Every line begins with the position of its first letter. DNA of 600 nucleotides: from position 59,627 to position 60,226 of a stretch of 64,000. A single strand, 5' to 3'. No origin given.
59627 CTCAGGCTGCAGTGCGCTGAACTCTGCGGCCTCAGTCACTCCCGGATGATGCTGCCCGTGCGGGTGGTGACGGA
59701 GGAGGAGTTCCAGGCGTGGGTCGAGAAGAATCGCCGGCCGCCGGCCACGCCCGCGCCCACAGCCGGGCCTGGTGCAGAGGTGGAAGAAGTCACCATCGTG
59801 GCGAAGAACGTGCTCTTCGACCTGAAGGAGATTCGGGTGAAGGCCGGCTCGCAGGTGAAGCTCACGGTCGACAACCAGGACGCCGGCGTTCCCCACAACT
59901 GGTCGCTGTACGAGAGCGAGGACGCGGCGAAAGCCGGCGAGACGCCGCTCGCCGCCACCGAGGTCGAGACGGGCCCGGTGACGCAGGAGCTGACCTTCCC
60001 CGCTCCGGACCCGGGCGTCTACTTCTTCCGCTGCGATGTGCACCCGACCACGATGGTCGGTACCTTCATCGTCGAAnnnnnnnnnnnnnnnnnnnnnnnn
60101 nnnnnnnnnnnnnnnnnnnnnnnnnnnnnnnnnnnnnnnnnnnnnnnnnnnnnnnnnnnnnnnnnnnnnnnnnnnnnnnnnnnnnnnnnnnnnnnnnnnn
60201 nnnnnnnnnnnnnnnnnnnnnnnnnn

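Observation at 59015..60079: Cytochrome c oxidase subunit II fused to a type-1 copper (cupredoxin) domain; operon order ctaC-ctaD-ctaF-ctaE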

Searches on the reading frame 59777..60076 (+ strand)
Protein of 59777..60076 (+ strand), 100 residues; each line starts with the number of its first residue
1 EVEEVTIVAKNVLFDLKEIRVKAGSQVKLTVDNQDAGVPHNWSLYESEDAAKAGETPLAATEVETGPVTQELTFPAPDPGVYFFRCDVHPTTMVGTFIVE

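Call 13: search_solved_structures(query=window:59777-60076:+, max_evalue=1, show_alignments=3)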
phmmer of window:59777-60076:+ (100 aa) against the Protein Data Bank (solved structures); distinct sequences matched with E-value up to 1: 25.
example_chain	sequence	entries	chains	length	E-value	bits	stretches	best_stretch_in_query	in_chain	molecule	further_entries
2aan_A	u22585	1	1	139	1.5e-06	31.7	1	9-67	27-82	auracyanin A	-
6kol_A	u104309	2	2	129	3.1e-05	27.4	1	8-91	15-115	Blue (Type 1) copper domain protein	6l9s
1kbv_A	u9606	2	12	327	0.003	21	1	18-93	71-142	Major outer membrane protein PAN 1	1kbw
5tb7_A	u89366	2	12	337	0.0033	20.9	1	18-93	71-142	Nitrite reductase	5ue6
1ov8_A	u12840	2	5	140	0.0066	19.9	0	13-55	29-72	Auracyanin B | PROTEIN (AURACYANIN)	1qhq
3tu6_A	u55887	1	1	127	0.052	17.1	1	54-99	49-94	Pseudoazurin (Blue copper protein)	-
1m9w_A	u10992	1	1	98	0.066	16.7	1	12-100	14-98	plastocyanin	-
2zoo_A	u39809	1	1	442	0.075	16.5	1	19-93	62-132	Probable nitrite reductase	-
1iby_A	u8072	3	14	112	0.08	16.5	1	7-79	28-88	NITROSOCYANIN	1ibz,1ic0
9kws_A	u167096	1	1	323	0.082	16.4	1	21-91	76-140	Copper-containing nitrite reductase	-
3wia_A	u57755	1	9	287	0.084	16.4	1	21-91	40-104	Nitrite reductase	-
9kwt_A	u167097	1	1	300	0.096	16.2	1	21-91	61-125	Copper-containing nitrite reductase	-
1pla_A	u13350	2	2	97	0.097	16.2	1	14-91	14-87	PLASTOCYANIN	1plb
3wkq_A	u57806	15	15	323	0.11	16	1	21-91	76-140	Nitrite reductase | Copper-containing nitrite reductase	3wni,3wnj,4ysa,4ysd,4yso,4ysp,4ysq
3wi9_A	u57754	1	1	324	0.11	16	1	21-91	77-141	Nitrite reductase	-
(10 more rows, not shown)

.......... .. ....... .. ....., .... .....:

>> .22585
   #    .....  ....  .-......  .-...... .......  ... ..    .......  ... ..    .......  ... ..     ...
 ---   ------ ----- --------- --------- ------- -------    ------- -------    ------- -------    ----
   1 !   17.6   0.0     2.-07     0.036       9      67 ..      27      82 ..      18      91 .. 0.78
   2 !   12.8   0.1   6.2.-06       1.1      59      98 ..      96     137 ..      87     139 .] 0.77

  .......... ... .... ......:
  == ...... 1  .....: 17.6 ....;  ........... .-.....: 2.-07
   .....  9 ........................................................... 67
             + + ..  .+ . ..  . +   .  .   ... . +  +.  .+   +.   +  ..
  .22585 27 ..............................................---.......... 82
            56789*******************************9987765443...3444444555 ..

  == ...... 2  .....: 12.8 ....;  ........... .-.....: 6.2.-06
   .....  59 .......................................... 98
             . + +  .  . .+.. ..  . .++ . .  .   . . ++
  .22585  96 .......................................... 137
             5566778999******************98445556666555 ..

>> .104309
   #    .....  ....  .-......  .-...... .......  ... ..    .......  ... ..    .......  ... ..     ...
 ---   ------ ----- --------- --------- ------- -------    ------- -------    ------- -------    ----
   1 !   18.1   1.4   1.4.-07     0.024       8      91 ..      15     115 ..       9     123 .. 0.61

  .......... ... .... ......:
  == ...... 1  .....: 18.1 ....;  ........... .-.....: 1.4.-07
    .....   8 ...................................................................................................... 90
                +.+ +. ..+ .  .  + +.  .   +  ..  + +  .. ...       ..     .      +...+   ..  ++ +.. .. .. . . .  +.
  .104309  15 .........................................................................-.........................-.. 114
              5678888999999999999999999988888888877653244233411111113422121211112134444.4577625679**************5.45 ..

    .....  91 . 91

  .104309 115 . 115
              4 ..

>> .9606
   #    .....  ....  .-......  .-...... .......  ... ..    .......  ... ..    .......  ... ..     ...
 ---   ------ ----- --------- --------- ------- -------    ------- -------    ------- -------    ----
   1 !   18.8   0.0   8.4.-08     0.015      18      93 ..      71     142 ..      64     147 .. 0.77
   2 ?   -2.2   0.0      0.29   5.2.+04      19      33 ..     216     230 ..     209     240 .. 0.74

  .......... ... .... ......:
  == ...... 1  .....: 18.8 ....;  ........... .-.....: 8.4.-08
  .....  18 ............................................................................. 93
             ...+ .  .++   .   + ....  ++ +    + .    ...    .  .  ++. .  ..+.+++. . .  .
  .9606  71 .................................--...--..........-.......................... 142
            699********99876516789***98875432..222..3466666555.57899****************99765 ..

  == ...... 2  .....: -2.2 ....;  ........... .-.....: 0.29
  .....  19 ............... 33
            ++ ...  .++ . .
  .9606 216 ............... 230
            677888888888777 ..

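Call 22: find_related_loci(query=A2, collection=genome_contigs, flank=6000)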
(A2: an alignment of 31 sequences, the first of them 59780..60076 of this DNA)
Query A2 (99 aa) in genome_contigs; peptide patterns used: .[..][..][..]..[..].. (x = any residue, [..] = any of these).
575 stretches matched a pattern; 570 encode a relative of the query (tblastn E <= 1e-3); the best 80 are kept; 80 distinct loci.
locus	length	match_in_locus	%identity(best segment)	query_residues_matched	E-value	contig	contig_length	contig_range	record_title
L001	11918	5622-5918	88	1-99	1e-56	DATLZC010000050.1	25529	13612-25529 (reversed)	MAG TPA_asm: Dehalococcoidia bacterium isolate SMAG_U13288 k141_440259, whole genome shotgun sequence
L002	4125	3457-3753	81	1-99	2e-52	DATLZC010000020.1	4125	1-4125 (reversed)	MAG TPA_asm: Dehalococcoidia bacterium isolate SMAG_U13288 k141_398422, whole genome shotgun sequence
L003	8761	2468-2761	76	3-99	4e-46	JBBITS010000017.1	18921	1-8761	MAG: Chloroflexota bacterium isolate STF170223_bin_401 NODE_1046_length_18921_cov_4.076540, whole genome shotgun sequenc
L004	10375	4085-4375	67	3-99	3e-42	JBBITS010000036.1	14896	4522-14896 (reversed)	MAG: Chloroflexota bacterium isolate STF170223_bin_401 NODE_1401_length_14896_cov_4.656020, whole genome shotgun sequenc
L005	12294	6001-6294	61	2-99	3e-38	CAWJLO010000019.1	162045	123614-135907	MAG: uncultured Chloroflexia bacterium isolate MFD02416.bin.1.78 genome assembly, contig: contig_45459, whole genome sho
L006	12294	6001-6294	59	1-98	2e-36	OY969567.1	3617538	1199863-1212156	MAG: uncultured Chloroflexia bacterium isolate MFD01561.bin.c.1 genome assembly, chromosome: 1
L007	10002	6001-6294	57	2-99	1e-38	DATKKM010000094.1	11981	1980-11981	MAG TPA_asm: Dehalococcoidia bacterium isolate SMAG_U14657 k141_1438255, whole genome shotgun sequence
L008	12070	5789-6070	60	4-99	4e-35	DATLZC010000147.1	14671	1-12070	MAG TPA_asm: Dehalococcoidia bacterium isolate SMAG_U13288 k141_447885, whole genome shotgun sequence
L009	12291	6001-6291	53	3-99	2e-34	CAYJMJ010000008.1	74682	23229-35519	MAG TPA_asm: uncultured Dehalococcoidia bacterium isolate ERP124720_co1_29 genome assembly, contig: NODE_490_length_7468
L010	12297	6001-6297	53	1-99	2e-32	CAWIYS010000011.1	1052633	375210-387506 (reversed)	MAG: uncultured Chloroflexia bacterium isolate MFD05942.bin.2.242 genome assembly, contig: contig_5139, whole genome sho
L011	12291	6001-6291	54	2-99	7e-32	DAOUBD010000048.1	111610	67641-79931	MAG TPA_asm: Dehalococcoidia bacterium isolate H68_705 k101_372106, whole genome shotgun sequence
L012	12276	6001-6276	54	4-99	4e-32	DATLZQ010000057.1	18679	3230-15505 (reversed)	MAG TPA_asm: Actinomycetota bacterium isolate SMAG_U13302 k141_570100, whole genome shotgun sequence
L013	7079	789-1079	55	2-99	4e-32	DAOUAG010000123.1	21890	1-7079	MAG TPA_asm: Dehalococcoidia bacterium isolate H62_633 k111_1326778, whole genome shotgun sequence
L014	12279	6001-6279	53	4-99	9e-29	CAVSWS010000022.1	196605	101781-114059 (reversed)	MAG: uncultured Chloroflexia bacterium isolate MFD05684.bin.1.350 genome assembly, contig: contig_25050, whole genome sh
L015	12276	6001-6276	53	4-98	3e-26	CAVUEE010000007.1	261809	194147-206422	MAG: uncultured Methanoregulaceae archaeon isolate MFD02809.bin.2.11 genome assembly, contig: contig_139528, whole genom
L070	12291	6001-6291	45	2-99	2e-24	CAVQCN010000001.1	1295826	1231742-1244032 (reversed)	MAG: uncultured Chloroflexia bacterium isolate MFD02416.bin.1.135 genome assembly, contig: contig_16886, whole genome sh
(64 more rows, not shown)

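Call 27: predict_structure(alignment_id=A2)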
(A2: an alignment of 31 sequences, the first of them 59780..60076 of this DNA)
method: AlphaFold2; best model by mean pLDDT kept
length: 99 residues; sequences in the alignment: 31
mean_pLDDT: 98.5   pTM: 0.89
mean pLDDT of the five models: 98.5, 98.3, 98.2, 98.0, 97.9
residues with pLDDT >= 90: 99; 70-90: 0; 50-70: 0; < 50: 0
segments of 3 or more residues with pLDDT < 50: none
pLDDT, mean of each block of 10 residues (from residue 1): 98 99 98 99 99 98 99 99 98 98
secondary structure, 60 per line:
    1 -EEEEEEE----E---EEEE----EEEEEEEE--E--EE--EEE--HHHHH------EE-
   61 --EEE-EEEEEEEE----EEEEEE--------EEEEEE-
elements in order: E2-8 E17-20 E25-32 E42-44 H47-51 E63-65 E67-74 E79-84 E93-98

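Call 31: search_protein_families(library=pfam, proteins=[L070:2028-2798:+, L070:2822-3862:+, L070:3925-4965:+, L070:5014-6294:+, L070:6422-8014:+, L070:8138-9217:+, L003:94-1164:+, L003:1157-1834:+, L003:1847-2764:+, L003:3171-4727:+], max_evalue=0.01)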
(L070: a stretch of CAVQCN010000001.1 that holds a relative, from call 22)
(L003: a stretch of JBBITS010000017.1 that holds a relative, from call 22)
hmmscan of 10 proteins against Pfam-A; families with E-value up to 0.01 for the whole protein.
L070:2028-2798:+ (256 aa): 4 families
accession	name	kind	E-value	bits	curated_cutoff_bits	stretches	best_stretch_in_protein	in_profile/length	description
PF00033.24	Cytochrome_B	-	5.4e-47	160.5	27.2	1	68-248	8-187/189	Cytochrome b/b6/petB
PF13631.11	Cytochrom_B_N_2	-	2.5e-37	128.9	27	1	133-253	3-123/169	Cytochrome b(N-terminal)/b6/petB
PF14358.11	DUF4405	-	2.3e-06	28.4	26.7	1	79-142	5-63/66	Domain of unknown function (DUF4405)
PF06157.16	DUF973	-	0.0014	18.3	26.4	1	61-178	42-149/309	Protein of unknown function (DUF973)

L070:2822-3862:+ (346 aa): 1 family
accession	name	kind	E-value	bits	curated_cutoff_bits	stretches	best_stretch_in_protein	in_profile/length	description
PF00032.22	Cytochrom_B_C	-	1.2e-05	26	20.7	1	57-132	2-76/102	Cytochrome b(C-terminal)/b6/petD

L070:3925-4965:+ (346 aa): 2 families
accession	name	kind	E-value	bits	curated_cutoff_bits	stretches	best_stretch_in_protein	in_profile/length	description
PF00355.32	Rieske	-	5.1e-08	33.2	20.3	1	213-311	6-84/88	Rieske [2Fe-2S] domain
PF12270.13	Cyt_c_ox_IV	-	7.4e-05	23.3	26.9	1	6-49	84-125/132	Cytochrome c oxidase subunit IV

L070:5014-6294:+ (426 aa): 5 families
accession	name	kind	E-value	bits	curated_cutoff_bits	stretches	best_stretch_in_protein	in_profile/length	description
PF13473.12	Cupredoxin_1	-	5.2e-07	30.1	27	1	330-425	21-104/104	Cupredoxin-like domain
PF13442.11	Cytochrome_CBB3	-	5.4e-06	27.1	27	1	42-76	1-25/68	Cytochrome C oxidase, cbb3-type, subunit III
PF00127.26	Copper-bind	-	8.5e-06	26.6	21.2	1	332-426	5-99/99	Copper binding proteins, plastocyanin/azurin family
PF04151.21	PPC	-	2e-05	25.8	25.9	1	342-411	3-67/70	Bacterial pre-peptidase C-terminal domain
PF00034.26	Cytochrom_C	-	0.00032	22.4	21.3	1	44-95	1-42/90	Cytochrome c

L070:6422-8014:+ (530 aa): 0 families

L070:8138-9217:+ (359 aa): 7 families
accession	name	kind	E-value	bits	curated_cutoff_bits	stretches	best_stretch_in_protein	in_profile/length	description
PF00534.26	Glycos_transf_1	-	5.3e-46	156.7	26.4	1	160-327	3-170/172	Glycosyl transferases group 1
PF13692.12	Glyco_trans_1_4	-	1.4e-41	142.5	27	1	173-315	2-142/142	Glycosyl transferases group 1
PF13477.12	Glyco_trans_4_2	-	2.4e-24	86.5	23.4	1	2-133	1-139/139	Glycosyl transferase 4-like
PF20706.3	GT4-conflict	-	3e-13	50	26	1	120-342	141-384/385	Family 4 Glycosyltransferase in conflict systems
PF13579.12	Glyco_trans_4_4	-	1.5e-12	48.6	29.7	1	13-156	6-158/158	Glycosyl transferase 4-like domain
PF13439.12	Glyco_transf_4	-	2.6e-12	47.5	28.5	1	13-160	7-169/170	Glycosyltransferase Family 4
PF13524.12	Glyco_trans_1_2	-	4.5e-08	33.6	25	1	205-343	15-142/144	Glycosyl transferase-like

L003:94-1164:+ (356 aa): 1 family
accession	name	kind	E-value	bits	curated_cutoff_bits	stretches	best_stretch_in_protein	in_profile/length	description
PF00032.22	Cytochrom_B_C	-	1.3e-05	25.8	20.7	1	58-134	1-76/102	Cytochrome b(C-terminal)/b6/petD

L003:1157-1834:+ (225 aa): 1 family
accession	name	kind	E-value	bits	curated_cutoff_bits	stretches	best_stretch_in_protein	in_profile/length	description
PF00355.32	Rieske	-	4.7e-08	33.3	20.3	1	98-193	4-86/88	Rieske [2Fe-2S] domain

L003:1847-2764:+ (305 aa): 4 families
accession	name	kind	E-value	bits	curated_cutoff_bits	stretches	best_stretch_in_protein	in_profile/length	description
PF13473.12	Cupredoxin_1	-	2e-08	34.6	27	1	200-304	14-104/104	Cupredoxin-like domain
PF13442.11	Cytochrome_CBB3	-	5.1e-08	33.6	27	1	43-124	2-54/68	Cytochrome C oxidase, cbb3-type, subunit III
PF00127.26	Copper-bind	-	6.9e-07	30.1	21.2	1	214-305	10-99/99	Copper binding proteins, plastocyanin/azurin family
PF00034.26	Cytochrom_C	-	0.0013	20.5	21.3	1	44-96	1-37/90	Cytochrome c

L003:3171-4727:+ (518 aa): 2 families
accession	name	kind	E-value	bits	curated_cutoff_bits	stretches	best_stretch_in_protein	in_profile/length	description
PF07969.17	Amidohydro_3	-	3.9e-70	238.1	29.7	1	58-499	2-468/472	Amidohydrolase family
PF01979.26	Amidohydro_1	-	2e-06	27.8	25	1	211-499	32-342/345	Amidohydrolase family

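Call 32: fold_search(model_id=the predicted structure, library=pdb)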
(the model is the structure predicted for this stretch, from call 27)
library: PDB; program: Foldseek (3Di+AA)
matches with E <= 10: 1900; with E <= 0.001: 429
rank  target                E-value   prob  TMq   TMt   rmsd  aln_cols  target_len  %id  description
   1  6kol                  6.8e-09  1.00  0.84  0.68   3.3       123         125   25  Crystal structure of auracyanin from photosynthetic bacterium Roseiflexus castenholzii (released 2020-01-29)
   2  2aan                  1.4e-08  1.00  0.85  0.69   3.2       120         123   26  Auracyanin A: A "blue" copper protein from the green thermophilic photosynthetic bacterium,chloroflexus aurantiacus (released 2006-07-11)
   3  1qhq                  1.9e-08  1.00  0.85  0.62   3.0       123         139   25  AURACYANIN, A BLUE COPPER PROTEIN FROM THE GREEN THERMOPHILIC PHOTOSYNTHETIC BACTERIUM CHLOROFLEXUS AURANTIACUS (released 2001-03-07)
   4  2idq                  2.6e-07  1.00  0.67  0.63   3.4        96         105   26  Structure of M98A mutant of amicyanin, Cu(II) (released 2007-03-13)
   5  1fwx_C                5.2e-07  1.00  0.76  0.14   2.8       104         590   24  CRYSTAL STRUCTURE OF NITROUS OXIDE REDUCTASE FROM P. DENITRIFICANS (released 2001-09-25)
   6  5fc9_A                8.0e-07  1.00  0.61  0.63   3.6       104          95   20  Novel Purple Cupredoxin from Nitrosopumilus maritimus (released 2016-05-11)
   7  1aaj                  1.0e-06  1.00  0.67  0.63   3.5        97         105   27  CRYSTAL STRUCTURE ANALYSIS OF AMICYANIN AND APOAMICYANIN FROM PARACOCCUS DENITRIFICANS AT 2.0 ANGSTROMS AND 1.8 ANGSTROM (released 1993-10-31)
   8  4p5r                  1.2e-06  1.00  0.65  0.62   3.8        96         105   26  Structure of oxidized W45Y mutant of amicyanin (released 2014-04-23)
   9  3ply_A                1.3e-06  1.00  0.66  0.63   2.8        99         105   25  Structure of Oxidized P96G Mutant of Amicyanin (released 2011-02-09)
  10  3sbp_G                1.6e-06  1.00  0.72  0.13   2.9       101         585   25  Pseudomonas stutzeri nitrous oxide reductase, P1 crystal form (released 2011-08-10)
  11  7aq7_B                1.7e-06  1.00  0.72  0.13   2.9       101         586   24  Pseudomonas stutzeri nitrous oxide reductase mutant, H583Y (released 2021-01-13)
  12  2cal                  1.7e-06  1.00  0.74  0.50   3.7       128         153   18  Crystal structure of His143Met rusticyanin (released 2006-01-05)
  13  1a3z                  1.8e-06  1.00  0.74  0.51   3.7       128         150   18  REDUCED RUSTICYANIN AT 1.9 ANGSTROMS (released 1998-07-29)
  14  7z3f_B                1.9e-06  1.00  0.76  0.61   2.9       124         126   18  Crystal structure of the cupredoxin AcoP from Acidithiobacillus ferrooxidans, oxidized form (released 2023-09-13)
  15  4hcf_A                2.0e-06  1.00  0.77  0.85   2.9       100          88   17  Crystal Structure of Uncharacterized Cupredoxin-like Domain Protein Cupredoxin_1 with Copper Bound from Bacillus anthr (released 2012-10-17)
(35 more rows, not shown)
